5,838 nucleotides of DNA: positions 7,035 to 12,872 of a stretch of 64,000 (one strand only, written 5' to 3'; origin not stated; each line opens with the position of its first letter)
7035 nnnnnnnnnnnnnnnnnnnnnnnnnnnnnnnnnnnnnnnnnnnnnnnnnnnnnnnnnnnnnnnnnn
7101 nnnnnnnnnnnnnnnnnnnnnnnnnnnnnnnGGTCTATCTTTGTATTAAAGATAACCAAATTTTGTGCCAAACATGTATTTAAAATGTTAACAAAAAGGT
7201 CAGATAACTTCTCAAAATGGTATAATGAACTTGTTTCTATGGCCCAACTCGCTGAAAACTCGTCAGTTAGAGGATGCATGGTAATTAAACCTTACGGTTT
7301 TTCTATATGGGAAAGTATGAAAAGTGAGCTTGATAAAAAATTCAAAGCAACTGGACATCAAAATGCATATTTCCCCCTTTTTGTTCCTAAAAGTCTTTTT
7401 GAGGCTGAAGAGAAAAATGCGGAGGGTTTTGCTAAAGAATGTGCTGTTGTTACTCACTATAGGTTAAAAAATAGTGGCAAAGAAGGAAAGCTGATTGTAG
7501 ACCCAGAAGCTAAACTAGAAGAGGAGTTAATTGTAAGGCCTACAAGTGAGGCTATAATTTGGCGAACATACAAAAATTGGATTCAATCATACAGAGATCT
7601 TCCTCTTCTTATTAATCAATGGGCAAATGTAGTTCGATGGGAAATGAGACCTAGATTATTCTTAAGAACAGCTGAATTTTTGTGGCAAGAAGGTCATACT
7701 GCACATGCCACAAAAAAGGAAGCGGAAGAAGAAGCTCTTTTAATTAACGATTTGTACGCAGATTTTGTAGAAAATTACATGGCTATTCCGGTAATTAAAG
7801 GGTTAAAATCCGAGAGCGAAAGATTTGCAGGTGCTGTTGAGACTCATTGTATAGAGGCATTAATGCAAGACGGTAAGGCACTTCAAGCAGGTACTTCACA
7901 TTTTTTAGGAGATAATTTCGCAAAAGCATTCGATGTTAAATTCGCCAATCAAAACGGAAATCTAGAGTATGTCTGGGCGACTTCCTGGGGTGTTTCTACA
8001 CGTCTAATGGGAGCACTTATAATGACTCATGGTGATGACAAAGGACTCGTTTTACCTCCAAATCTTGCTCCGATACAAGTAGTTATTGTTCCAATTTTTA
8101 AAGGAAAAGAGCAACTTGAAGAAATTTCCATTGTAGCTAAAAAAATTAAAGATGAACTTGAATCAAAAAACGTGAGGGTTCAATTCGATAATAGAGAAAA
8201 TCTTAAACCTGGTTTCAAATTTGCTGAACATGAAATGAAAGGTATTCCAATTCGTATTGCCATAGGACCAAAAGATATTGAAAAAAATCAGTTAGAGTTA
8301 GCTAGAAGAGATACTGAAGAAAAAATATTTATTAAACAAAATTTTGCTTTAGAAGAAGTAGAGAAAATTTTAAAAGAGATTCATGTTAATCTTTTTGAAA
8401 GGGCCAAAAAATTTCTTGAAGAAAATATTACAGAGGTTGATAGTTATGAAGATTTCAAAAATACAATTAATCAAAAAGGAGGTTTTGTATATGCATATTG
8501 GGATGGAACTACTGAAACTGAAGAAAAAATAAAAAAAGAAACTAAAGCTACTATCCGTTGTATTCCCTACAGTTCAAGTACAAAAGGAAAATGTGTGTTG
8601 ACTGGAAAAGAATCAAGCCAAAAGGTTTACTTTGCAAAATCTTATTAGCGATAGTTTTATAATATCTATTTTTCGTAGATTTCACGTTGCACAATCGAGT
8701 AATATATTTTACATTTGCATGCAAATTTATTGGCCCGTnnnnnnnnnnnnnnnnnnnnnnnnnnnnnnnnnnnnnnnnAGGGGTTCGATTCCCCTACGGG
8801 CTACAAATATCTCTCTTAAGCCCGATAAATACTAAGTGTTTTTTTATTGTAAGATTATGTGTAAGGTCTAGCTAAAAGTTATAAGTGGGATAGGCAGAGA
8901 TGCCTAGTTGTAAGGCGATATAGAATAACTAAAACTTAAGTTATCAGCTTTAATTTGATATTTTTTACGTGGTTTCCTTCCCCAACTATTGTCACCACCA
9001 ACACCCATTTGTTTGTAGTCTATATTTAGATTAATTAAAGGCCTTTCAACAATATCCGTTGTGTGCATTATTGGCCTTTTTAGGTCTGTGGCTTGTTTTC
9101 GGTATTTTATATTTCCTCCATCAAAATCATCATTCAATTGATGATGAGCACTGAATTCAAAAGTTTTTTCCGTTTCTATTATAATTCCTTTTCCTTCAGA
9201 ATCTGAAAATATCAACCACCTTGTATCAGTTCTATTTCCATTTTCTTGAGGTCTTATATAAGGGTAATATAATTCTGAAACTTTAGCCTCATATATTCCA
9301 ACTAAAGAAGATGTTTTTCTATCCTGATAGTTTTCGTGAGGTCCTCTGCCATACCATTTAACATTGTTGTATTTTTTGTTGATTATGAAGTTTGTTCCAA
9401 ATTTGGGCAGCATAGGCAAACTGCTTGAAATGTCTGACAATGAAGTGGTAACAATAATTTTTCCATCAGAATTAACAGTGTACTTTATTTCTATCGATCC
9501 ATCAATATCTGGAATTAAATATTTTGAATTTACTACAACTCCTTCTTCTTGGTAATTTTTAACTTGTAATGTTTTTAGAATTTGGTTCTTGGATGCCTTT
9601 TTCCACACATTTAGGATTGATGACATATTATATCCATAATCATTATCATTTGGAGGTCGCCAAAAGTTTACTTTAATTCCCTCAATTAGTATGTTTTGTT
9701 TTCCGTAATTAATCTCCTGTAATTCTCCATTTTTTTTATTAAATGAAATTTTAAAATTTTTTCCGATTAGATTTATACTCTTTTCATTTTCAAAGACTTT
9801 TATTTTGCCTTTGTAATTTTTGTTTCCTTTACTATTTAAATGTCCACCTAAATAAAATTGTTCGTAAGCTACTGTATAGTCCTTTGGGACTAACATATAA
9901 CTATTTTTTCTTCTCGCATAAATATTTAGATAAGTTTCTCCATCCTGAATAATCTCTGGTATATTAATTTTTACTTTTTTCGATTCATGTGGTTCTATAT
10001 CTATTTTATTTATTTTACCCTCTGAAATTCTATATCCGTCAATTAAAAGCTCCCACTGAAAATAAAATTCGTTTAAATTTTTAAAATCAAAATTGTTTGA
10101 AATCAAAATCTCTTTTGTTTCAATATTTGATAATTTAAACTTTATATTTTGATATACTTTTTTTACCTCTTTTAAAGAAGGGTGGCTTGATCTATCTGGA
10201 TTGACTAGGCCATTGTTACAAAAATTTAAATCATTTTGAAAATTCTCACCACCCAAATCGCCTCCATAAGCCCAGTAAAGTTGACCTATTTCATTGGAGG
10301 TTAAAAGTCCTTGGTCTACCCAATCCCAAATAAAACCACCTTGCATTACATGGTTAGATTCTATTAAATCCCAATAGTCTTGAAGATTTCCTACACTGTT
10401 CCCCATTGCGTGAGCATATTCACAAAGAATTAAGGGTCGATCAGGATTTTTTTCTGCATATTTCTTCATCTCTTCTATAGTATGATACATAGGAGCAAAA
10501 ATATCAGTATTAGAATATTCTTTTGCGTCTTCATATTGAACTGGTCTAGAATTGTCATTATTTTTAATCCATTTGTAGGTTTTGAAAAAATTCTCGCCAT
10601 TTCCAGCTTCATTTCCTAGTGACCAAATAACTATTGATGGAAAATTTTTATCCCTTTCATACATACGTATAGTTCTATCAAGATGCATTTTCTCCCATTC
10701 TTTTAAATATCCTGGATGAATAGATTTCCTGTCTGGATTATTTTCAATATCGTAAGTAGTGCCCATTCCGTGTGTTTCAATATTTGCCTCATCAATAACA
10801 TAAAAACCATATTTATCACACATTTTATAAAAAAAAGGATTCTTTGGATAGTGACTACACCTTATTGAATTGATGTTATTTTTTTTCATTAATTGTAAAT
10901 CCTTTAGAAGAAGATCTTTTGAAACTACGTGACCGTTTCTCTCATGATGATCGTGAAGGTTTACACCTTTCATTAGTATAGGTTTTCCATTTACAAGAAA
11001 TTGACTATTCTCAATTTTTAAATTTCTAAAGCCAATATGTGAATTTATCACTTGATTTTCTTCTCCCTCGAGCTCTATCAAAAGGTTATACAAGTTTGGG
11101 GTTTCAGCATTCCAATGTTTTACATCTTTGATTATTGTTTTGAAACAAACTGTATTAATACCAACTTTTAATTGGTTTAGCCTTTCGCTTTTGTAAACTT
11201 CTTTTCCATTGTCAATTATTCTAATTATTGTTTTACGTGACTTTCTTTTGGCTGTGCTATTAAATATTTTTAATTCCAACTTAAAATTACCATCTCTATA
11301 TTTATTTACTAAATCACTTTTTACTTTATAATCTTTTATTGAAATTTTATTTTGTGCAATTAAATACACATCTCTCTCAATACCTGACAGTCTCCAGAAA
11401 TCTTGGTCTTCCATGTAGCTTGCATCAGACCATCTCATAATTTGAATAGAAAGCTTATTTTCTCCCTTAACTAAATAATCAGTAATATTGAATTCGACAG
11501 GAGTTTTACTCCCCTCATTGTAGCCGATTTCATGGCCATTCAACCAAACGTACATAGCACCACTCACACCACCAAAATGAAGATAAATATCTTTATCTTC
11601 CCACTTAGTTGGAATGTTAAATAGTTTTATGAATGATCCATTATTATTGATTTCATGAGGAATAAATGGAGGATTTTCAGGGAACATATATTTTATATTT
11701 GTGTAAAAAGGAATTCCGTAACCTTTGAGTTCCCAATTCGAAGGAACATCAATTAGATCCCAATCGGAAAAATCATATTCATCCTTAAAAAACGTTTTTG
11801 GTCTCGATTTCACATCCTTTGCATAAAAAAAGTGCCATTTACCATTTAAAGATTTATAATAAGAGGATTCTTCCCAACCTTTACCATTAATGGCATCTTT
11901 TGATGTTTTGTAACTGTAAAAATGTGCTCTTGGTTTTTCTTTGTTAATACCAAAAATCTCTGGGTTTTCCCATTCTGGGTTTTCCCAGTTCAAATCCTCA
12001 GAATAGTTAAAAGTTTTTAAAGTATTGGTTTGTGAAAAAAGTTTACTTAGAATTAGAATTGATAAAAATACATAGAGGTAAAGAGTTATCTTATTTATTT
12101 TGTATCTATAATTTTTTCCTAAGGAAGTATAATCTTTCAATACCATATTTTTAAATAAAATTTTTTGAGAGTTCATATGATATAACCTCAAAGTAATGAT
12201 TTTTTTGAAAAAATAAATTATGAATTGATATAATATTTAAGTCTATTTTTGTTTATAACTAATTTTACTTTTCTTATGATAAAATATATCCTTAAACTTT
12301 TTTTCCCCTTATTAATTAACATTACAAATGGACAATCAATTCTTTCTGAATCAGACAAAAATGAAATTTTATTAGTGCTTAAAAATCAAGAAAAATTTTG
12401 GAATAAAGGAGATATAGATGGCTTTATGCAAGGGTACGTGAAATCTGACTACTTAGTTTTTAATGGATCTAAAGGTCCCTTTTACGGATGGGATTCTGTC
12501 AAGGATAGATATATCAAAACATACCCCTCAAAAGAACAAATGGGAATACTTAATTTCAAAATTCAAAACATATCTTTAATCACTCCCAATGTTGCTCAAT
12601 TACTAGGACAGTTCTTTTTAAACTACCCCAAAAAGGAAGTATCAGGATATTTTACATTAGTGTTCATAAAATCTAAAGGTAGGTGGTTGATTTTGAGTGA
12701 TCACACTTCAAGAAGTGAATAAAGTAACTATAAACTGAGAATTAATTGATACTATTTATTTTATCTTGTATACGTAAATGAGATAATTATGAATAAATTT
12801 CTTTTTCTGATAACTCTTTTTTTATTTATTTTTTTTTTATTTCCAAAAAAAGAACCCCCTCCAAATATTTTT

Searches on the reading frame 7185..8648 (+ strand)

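Call 17: search_protein_families(library=pfam, proteins=[window:7185-8648:+], max_evalue=0.001)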
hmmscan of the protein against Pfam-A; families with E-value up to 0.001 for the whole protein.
window:7185-8648:+ (487 aa): 3 families
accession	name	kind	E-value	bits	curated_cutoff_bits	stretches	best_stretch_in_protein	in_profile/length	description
PF09180.16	ProRS-C_1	-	8e-24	84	31.5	1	421-487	1-71/71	Prolyl-tRNA synthetase, C-terminal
PF03129.25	HGTP_anticodon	-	1.7e-19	70.2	21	1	298-398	1-93/94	Anticodon binding domain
PF00587.30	tRNA-synt_2b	-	2.1e-17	64.2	29.3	1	110-279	6-176/179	tRNA synthetase class II core domain (G, H, P, S and T)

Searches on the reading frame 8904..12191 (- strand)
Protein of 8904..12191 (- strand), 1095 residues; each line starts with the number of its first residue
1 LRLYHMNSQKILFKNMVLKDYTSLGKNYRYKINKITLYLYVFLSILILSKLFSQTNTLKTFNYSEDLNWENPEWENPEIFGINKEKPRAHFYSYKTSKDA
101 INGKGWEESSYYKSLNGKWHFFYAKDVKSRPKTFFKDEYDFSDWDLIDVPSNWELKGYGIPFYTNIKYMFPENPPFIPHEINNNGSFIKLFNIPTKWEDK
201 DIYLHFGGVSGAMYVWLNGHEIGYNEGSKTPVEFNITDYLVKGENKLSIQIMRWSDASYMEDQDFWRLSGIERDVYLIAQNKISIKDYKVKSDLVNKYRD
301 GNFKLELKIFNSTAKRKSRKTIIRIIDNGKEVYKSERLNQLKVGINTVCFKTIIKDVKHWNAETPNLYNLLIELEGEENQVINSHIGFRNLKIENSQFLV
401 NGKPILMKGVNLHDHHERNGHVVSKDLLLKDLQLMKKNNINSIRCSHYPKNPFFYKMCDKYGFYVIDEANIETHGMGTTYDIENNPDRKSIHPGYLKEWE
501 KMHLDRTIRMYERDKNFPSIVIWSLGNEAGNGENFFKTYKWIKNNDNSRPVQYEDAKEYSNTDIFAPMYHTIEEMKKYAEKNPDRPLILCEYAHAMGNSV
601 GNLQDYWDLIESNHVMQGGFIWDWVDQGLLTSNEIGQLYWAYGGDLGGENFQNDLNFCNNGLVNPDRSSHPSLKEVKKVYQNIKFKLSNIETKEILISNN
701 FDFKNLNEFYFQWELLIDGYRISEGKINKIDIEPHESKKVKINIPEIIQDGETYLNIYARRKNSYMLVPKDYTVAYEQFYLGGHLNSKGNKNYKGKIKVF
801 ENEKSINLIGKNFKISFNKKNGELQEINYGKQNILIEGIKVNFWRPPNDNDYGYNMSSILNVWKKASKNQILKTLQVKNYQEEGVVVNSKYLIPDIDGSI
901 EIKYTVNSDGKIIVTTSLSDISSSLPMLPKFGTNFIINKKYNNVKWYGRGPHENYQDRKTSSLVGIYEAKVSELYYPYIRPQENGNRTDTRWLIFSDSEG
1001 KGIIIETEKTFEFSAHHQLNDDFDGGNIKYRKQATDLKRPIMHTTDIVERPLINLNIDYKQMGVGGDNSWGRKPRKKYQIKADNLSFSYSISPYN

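Call 17: search_protein_families(library=pfam, proteins=[window:8904-12191:-], max_evalue=0.001)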
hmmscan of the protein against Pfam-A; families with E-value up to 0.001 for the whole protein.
window:8904-12191:- (1095 aa): 6 families
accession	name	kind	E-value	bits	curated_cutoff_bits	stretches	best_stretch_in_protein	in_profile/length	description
PF02836.23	Glyco_hydro_2_C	-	6.6e-98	328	21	1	392-685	2-302/302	Glycosyl hydrolases family 2, TIM barrel domain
PF02929.23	Bgal_small_N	-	1.9e-74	251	25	1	810-1091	2-248/248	Beta galactosidase small chain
PF02837.24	Glyco_hydro_2_N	-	4.5e-40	137.8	28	1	113-279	2-167/169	Glycosyl hydrolases family 2, sugar binding domain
PF16353.11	LacZ_4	-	3.9e-20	72.3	27.3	1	696-781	2-86/87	Beta-galactosidase, domain 4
PF00703.27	Glyco_hydro_2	-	6.8e-15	56.2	23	1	284-389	2-109/109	Glycosyl hydrolases family 2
PF22666.2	Glyco_hydro_2_N2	-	4.3e-07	30.6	27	1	189-253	54-119/167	Glycosyl hydrolase 2 galactose-binding domain-like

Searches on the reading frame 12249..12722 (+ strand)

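Call 17: search_protein_families(library=pfam, proteins=[window:12249-12722:+], max_evalue=0.001)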
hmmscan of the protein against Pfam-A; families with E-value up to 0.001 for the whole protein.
window:12249-12722:+ (157 aa): 1 family
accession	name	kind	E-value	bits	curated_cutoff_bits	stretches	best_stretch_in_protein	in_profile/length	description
PF14534.12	DUF4440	-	6.1e-05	23.9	25.2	1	46-148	7-107/107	Domain of unknown function (DUF4440)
